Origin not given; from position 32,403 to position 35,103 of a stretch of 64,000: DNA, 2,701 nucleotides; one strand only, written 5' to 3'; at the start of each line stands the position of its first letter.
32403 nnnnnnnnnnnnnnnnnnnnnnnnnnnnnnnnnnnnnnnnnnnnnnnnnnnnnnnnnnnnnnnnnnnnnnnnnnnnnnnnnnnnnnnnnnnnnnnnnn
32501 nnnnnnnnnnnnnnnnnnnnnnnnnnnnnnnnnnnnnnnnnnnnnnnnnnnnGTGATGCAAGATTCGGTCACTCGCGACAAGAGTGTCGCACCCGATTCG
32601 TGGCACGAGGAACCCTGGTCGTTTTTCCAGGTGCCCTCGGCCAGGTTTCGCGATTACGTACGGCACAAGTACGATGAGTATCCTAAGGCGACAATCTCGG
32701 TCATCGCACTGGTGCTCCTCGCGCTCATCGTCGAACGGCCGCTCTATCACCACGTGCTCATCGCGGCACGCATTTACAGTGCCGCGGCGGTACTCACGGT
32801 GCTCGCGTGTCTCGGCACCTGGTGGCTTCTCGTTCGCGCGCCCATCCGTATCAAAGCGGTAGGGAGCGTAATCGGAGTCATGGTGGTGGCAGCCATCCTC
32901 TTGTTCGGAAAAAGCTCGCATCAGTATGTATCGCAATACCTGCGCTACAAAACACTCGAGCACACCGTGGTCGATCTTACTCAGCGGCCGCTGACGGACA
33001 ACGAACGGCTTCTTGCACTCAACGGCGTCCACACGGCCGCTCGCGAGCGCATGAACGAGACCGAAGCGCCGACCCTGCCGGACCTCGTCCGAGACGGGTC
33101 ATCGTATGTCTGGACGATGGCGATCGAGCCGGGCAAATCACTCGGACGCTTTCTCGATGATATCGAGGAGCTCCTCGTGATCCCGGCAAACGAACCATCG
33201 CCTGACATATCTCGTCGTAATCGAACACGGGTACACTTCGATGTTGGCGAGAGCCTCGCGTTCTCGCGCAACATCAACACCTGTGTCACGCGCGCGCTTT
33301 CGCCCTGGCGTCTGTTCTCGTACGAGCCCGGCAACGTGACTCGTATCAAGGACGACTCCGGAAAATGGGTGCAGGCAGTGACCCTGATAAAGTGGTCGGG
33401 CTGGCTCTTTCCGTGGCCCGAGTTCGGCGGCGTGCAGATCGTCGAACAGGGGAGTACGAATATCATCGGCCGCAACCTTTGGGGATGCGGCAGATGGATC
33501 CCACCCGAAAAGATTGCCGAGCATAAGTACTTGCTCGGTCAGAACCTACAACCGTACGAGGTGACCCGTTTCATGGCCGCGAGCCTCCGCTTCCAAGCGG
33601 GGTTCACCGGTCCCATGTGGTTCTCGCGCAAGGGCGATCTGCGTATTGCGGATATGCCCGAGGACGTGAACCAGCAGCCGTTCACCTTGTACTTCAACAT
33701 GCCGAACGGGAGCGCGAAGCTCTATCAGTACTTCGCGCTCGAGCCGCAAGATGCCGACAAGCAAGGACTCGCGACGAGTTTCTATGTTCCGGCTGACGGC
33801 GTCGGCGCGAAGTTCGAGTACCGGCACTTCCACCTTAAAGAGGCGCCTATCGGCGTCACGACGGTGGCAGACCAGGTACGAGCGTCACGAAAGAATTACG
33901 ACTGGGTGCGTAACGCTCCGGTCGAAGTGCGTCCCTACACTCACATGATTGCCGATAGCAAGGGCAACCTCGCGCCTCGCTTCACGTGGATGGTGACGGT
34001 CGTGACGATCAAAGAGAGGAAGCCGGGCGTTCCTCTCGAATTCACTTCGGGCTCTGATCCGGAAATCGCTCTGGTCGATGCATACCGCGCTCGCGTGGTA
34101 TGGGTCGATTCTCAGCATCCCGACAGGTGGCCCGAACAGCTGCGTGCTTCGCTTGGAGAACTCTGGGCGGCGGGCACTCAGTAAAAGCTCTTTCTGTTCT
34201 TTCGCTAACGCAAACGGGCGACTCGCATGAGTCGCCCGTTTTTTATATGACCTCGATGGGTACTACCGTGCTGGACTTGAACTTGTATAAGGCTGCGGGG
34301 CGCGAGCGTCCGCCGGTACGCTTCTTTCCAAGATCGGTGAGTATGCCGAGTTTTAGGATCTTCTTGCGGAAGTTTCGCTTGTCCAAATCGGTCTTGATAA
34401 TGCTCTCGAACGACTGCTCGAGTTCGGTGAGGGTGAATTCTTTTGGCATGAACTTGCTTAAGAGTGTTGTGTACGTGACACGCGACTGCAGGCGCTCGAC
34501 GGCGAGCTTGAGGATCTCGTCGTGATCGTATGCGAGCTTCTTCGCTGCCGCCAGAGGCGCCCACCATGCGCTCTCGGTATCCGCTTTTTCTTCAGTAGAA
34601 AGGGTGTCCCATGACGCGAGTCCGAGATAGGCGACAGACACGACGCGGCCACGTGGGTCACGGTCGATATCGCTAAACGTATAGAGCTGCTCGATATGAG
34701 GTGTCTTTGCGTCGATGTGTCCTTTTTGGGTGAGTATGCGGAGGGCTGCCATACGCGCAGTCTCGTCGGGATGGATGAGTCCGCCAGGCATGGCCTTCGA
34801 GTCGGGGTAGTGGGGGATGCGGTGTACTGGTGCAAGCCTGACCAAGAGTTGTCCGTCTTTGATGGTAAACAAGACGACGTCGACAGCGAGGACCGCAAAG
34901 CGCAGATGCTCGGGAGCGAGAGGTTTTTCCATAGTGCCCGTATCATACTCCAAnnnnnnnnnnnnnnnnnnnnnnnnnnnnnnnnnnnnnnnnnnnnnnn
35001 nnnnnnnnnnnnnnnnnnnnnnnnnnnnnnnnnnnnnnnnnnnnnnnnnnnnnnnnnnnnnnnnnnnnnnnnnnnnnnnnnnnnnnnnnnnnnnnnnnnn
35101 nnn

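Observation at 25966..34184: Six-gene, tightly coupled operon of unknown function: coiled-coil protein, hypothetical, classic AAA+ ATPase, hypothetical, two membrane proteins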

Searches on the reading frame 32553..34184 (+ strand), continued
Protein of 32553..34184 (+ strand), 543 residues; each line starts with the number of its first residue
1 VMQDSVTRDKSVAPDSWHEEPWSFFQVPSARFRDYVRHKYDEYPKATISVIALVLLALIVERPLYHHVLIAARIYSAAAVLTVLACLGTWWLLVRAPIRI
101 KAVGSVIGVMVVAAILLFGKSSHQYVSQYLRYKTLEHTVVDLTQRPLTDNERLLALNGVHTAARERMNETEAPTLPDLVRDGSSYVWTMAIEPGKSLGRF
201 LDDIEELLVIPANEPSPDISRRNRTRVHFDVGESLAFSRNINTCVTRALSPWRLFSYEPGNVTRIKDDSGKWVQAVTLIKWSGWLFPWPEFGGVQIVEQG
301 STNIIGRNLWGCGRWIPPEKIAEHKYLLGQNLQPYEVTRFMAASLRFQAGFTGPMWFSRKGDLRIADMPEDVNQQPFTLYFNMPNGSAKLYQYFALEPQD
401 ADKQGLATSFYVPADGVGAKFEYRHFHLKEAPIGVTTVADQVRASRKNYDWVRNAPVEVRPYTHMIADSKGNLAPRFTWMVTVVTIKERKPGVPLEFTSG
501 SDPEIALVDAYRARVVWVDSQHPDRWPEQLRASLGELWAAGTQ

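Call 101: get_annotated_region(hit=H2, flank=8000)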
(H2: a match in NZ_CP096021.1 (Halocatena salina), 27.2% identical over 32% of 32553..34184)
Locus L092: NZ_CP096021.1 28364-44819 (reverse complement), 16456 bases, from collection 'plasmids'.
description: Halocatena salina strain AD-1 plasmid unnamed2, complete sequence
organism: Halocatena salina (NCBI taxid 2934340)
taxonomy: Archaea; Euryarchaeota; Halobacteria; Halobacteriales; Haloarculaceae; Halocatena; Halocatena salina
host: -; source: cell culture,sediment; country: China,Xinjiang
typing (MOB-suite, as given by PLSDB): non-mobilizable
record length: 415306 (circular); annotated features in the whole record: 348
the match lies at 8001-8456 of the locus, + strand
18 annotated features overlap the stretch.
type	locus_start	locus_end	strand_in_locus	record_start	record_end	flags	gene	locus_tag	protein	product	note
CDS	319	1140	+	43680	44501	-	-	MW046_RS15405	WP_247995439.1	twin-arginine translocation signal domain-containing protein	-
CDS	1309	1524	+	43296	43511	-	-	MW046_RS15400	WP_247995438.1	hypothetical protein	-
CDS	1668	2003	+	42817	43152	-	-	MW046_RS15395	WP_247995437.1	hypothetical protein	-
CDS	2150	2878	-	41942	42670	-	-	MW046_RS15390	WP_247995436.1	hypothetical protein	-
CDS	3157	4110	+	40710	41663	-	-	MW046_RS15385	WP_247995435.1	ABC transporter ATP-binding protein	-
CDS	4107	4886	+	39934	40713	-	-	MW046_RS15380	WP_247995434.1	ABC transporter permease subunit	GO:0055085 - transmembrane transport [Evidence IEA]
CDS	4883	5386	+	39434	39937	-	-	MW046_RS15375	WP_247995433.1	hypothetical protein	-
CDS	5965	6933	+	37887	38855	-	-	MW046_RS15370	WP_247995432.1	aldo/keto reductase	-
CDS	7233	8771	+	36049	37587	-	-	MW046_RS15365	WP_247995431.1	ABC transporter permease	-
CDS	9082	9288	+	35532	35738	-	-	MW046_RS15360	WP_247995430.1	hypothetical protein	-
CDS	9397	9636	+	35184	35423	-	-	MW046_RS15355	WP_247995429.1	hypothetical protein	-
CDS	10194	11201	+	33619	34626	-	-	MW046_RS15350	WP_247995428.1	M48 family metalloprotease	GO:0006508 - proteolysis [Evidence IEA]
CDS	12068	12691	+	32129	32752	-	-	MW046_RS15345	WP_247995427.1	helix-turn-helix domain-containing protein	-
CDS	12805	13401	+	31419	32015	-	-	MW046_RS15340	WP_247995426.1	carboxymuconolactone decarboxylase family protein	-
CDS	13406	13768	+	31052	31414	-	-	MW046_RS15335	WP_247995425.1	DoxX family protein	-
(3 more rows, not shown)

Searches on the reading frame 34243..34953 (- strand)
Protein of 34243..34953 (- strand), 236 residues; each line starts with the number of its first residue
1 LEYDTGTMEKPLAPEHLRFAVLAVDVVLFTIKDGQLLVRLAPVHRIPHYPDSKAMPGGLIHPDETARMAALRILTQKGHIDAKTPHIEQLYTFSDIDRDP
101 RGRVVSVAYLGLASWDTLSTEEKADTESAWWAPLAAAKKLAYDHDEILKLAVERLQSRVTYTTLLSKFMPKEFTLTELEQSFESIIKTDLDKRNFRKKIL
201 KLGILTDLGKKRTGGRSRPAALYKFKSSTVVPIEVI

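Call 79: search_protein_families(library=pfam, proteins=[window:34243-34953:-], max_evalue=0.001)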
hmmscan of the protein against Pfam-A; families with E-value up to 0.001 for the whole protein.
window:34243-34953:- (236 aa): 3 families
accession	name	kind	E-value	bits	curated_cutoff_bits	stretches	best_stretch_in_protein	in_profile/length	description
PF21906.2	NrtR_WHD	-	1.2e-22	80.2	27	1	168-225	4-61/61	NrtR DNA-binding winged helix domain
PF19368.5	AraR_C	-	2.3e-13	50.6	23.8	1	166-232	6-73/82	AraR C-terminal winged HTH domain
PF00293.34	NUDIX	-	8.5e-10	39.2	21.1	1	22-149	4-132/134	NUDIX domain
